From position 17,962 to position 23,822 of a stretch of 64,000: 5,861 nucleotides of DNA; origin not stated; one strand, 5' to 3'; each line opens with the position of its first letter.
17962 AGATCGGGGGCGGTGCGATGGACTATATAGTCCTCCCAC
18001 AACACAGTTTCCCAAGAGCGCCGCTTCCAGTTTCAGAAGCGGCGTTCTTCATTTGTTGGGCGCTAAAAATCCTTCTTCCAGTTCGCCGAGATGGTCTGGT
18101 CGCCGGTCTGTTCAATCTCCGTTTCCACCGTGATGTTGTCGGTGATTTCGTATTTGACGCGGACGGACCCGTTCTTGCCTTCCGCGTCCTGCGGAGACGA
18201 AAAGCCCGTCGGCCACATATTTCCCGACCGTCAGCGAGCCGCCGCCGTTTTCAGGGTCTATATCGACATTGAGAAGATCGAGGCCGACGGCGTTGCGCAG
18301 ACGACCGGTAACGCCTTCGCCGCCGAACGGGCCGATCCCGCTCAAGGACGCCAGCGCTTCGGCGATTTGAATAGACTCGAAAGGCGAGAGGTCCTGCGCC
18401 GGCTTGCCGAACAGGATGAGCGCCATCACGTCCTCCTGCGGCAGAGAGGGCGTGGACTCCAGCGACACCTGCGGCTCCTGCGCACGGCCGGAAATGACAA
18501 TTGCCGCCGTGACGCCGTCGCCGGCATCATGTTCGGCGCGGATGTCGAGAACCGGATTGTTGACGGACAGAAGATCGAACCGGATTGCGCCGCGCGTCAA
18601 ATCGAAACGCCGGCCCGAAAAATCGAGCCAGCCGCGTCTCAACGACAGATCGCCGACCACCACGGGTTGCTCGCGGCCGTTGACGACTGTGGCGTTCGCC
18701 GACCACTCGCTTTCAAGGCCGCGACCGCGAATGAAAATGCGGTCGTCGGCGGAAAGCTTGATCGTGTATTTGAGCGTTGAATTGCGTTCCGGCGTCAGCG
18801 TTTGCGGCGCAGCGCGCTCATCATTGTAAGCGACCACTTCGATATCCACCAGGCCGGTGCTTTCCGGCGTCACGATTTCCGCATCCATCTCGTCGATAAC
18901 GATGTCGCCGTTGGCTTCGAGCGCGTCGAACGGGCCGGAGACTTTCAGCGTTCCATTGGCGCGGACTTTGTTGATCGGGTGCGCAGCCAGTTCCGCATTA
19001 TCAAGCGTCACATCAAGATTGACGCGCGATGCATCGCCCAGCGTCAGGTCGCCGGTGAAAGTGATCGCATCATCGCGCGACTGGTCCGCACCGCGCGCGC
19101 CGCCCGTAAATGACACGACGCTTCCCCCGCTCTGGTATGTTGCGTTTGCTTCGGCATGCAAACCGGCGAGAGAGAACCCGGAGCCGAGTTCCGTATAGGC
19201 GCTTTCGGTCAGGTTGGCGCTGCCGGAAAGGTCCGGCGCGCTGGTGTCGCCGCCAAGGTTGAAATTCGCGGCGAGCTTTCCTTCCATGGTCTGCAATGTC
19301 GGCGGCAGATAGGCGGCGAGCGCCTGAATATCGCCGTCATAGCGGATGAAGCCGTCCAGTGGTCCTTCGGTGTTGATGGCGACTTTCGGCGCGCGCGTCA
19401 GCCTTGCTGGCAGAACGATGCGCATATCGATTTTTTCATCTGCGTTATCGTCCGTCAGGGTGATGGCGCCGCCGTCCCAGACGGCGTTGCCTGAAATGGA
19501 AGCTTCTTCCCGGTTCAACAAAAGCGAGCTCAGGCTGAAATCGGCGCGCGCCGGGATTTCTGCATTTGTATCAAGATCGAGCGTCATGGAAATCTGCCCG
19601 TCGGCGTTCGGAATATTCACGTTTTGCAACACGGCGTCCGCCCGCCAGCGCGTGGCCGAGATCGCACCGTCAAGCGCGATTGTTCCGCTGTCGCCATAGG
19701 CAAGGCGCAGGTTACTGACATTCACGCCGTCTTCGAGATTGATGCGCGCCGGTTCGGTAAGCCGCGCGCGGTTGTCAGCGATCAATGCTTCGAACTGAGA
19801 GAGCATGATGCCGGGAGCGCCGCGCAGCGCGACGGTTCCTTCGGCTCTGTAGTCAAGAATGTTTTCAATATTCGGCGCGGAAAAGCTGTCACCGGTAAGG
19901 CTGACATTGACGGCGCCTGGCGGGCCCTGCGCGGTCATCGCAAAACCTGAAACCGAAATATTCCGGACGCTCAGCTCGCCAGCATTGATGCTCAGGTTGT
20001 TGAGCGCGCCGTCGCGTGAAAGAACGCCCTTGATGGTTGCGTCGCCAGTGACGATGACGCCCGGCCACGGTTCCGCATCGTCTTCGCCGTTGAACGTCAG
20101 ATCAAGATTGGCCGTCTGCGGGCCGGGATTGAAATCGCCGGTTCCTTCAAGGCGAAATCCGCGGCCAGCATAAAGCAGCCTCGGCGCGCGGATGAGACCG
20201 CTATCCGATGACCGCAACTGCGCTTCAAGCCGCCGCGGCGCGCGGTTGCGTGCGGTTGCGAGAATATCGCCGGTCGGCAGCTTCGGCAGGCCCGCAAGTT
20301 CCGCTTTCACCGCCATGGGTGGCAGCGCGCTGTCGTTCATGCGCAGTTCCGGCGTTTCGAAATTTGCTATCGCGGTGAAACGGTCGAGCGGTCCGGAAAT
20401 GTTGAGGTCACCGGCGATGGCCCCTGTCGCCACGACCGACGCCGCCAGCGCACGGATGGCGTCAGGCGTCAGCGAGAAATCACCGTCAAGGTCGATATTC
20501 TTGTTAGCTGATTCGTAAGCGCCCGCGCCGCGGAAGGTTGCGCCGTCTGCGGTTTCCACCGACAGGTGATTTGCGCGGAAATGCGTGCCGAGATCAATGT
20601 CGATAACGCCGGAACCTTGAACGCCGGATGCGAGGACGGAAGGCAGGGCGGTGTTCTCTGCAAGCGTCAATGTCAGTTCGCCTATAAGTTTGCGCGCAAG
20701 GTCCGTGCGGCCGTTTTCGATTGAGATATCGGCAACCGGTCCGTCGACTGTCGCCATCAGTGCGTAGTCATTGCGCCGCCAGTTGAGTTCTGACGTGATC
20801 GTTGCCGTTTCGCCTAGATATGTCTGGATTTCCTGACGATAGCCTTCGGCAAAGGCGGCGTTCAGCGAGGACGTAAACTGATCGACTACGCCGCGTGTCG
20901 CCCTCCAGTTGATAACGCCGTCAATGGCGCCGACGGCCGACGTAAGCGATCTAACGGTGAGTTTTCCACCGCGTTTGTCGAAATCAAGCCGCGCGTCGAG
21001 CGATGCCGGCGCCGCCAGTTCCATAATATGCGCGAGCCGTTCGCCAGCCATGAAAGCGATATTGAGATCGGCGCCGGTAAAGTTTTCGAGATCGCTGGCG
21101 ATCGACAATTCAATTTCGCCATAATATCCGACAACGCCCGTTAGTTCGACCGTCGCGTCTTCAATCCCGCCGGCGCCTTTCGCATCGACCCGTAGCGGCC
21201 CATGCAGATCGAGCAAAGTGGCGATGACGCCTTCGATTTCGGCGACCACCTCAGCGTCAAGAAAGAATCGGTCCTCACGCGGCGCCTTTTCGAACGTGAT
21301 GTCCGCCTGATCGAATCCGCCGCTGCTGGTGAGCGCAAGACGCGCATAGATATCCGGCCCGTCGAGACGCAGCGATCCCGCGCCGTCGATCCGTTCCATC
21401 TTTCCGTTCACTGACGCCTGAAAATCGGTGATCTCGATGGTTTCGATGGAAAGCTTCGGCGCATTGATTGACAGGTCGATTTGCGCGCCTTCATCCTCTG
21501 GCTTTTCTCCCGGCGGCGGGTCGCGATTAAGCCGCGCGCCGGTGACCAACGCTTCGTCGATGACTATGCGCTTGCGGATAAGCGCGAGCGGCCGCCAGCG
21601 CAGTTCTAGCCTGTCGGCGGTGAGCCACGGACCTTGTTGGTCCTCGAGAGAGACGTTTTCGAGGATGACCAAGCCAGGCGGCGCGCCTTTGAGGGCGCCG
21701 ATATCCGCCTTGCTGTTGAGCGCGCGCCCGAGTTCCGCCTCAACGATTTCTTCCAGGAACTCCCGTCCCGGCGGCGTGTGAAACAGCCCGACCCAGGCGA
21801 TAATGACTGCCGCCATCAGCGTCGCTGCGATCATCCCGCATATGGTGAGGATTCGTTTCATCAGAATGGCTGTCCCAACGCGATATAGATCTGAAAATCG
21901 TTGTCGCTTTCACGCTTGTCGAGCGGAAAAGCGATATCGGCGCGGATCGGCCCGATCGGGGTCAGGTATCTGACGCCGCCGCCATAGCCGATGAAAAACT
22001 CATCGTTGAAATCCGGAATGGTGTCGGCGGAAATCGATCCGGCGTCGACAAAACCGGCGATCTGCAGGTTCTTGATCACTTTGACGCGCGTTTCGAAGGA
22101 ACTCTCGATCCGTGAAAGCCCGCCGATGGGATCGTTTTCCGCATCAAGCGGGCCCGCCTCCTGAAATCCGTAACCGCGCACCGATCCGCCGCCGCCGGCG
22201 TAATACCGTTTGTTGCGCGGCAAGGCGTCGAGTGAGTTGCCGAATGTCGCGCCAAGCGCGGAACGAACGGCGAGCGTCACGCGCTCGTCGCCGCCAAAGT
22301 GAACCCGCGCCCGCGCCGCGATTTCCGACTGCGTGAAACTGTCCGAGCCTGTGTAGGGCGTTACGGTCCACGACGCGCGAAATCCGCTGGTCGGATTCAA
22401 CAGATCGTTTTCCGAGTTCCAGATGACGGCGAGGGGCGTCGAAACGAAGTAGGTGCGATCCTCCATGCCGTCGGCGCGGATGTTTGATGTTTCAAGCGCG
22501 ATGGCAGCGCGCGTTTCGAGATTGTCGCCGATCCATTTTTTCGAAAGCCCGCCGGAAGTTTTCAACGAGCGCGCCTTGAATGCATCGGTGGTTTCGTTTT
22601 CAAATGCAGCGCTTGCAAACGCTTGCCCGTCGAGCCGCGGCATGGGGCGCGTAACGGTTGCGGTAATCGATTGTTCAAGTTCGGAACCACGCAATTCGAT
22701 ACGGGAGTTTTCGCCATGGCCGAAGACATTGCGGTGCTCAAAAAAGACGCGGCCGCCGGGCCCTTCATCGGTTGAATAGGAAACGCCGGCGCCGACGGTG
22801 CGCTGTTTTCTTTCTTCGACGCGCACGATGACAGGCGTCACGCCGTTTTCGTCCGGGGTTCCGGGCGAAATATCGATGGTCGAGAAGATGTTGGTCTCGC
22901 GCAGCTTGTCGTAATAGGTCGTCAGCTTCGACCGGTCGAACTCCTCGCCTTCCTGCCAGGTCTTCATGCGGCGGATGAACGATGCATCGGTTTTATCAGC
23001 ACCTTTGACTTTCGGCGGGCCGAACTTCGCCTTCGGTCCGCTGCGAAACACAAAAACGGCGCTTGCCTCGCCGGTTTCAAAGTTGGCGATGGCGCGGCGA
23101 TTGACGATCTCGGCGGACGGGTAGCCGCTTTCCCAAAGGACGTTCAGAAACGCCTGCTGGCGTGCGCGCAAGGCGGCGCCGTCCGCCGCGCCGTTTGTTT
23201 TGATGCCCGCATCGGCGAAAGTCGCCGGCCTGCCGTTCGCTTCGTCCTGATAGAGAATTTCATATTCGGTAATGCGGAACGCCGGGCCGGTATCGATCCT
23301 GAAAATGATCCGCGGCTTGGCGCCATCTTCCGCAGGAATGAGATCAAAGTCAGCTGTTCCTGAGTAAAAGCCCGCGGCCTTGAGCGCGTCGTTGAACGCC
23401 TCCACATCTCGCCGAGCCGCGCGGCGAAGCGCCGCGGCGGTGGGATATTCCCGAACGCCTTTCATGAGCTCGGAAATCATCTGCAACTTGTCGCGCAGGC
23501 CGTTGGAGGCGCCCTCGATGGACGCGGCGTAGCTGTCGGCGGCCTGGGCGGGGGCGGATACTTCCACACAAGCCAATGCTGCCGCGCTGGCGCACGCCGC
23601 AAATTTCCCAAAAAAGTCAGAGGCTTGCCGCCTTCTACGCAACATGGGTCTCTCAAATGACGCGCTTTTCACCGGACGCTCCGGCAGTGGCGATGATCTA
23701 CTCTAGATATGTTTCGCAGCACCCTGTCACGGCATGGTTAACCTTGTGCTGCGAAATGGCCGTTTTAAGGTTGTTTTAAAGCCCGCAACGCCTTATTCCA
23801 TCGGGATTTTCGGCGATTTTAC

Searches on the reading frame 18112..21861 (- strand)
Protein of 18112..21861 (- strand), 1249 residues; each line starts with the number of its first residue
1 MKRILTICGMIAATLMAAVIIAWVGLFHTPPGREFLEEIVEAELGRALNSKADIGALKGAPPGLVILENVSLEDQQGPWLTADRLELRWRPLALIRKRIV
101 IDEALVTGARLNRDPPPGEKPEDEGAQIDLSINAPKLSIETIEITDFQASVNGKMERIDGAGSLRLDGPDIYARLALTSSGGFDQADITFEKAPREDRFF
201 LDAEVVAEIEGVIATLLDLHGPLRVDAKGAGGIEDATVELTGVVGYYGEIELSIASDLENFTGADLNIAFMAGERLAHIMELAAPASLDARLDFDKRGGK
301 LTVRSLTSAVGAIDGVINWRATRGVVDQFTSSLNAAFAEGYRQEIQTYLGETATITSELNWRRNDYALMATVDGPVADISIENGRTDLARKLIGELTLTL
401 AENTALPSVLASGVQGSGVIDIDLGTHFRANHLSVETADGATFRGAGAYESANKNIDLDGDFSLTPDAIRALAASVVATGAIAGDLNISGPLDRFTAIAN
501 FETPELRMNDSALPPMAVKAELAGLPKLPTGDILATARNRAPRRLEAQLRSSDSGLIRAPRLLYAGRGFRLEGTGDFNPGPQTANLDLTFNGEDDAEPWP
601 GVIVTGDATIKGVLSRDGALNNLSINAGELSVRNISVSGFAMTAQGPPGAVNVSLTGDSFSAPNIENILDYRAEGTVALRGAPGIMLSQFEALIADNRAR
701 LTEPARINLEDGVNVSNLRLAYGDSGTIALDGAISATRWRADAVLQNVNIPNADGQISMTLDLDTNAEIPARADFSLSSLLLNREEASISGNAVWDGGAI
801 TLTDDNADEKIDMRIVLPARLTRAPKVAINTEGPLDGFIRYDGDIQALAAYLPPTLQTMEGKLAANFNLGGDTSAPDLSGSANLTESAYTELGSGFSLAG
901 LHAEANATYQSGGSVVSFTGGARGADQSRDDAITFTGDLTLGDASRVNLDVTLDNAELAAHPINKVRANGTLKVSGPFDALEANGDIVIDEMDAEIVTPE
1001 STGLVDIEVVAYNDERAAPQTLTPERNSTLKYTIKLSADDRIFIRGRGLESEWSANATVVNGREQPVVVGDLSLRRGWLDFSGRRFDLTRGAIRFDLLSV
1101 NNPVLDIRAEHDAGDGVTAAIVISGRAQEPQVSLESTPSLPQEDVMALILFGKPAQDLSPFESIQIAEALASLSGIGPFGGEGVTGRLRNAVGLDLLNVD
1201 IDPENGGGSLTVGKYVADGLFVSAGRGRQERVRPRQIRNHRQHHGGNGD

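Call 9: search_protein_families(library=ncbifam, proteins=[window:18112-21861:-], max_evalue=0.00001)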
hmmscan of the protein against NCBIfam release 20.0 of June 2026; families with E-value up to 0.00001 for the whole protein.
window:18112-21861:- (1249 aa): 2 families
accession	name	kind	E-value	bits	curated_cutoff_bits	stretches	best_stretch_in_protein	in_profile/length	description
NF047952.2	ATportTamB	equivalog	1.4e-25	89.5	825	2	801-1225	780-1200/1240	autotransporter assembly complex protein TamB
TIGR04411.1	T2SS_GspN_Lepto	equivalog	2.2e-08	33.9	50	0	15-102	9-94/280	type II secretion system protein GspN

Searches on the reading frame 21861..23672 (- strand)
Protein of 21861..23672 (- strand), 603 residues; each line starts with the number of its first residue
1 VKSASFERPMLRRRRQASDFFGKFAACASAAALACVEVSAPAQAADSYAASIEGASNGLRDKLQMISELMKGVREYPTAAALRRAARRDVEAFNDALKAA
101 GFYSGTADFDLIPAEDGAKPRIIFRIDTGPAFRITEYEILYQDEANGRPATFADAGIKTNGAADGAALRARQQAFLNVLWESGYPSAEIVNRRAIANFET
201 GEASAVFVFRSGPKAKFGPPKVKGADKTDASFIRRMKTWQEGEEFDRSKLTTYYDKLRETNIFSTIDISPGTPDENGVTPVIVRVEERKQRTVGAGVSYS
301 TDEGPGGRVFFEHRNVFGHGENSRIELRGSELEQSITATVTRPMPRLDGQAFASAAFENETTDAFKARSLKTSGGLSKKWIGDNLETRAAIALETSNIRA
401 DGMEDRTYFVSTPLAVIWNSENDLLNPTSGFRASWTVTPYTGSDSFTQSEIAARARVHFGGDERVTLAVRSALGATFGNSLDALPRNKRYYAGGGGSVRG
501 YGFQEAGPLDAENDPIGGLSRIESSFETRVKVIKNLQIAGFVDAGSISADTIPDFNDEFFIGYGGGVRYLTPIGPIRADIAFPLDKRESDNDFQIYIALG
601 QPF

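Call 5: search_protein_families(library=pfam, proteins=[window:21861-23672:-], max_evalue=0.01)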
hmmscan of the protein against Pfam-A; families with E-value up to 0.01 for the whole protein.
window:21861-23672:- (603 aa): 3 families
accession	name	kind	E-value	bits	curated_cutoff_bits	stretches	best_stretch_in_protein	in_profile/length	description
PF01103.29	Omp85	-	6.3e-44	151.2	24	1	315-603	1-325/325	Omp85 superfamily domain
PF07244.20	POTRA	-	5.4e-08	33.9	21.3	1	221-288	7-79/79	Surface antigen variable number repeat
PF17243.7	POTRA_TamA_1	-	0.0071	16.9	26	0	52-127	4-73/74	POTRA domain TamA domain 1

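Call 6: search_protein_families(library=ncbifam, proteins=[window:21861-23672:-], max_evalue=0.01)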
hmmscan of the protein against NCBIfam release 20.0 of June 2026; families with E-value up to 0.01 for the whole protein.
window:21861-23672:- (603 aa): 6 families
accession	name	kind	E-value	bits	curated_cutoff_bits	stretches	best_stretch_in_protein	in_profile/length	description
NF047950.2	ATportTamA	equivalog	1.4e-61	208.8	625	1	37-601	6-567/569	autotransporter assembly complex protein TamA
TIGR03303.1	OM_YaeT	equivalog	2.1e-49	168.6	297.15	1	119-603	228-741/741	outer membrane protein assembly factor BamA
NF052279.1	lipo_TamL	exception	2.8e-23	82.3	400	2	456-585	569-717/747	translocation and assembly module lipoprotein TamL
NF008287.0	PRK11067.1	subfamily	6.8e-13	47.8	1181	2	156-361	289-494/802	outer membrane protein assembly factor BamA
TIGR00992.1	3a0901s03IAP75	subfamily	7.2e-06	24.5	1163.25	1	228-324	285-395/718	IAP75 family chloroplast envelope protein translocase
NF047779.1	Omp85_fam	subfamily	1e-05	25.2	200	1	397-603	213-423/423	Omp85 family outer membrane protein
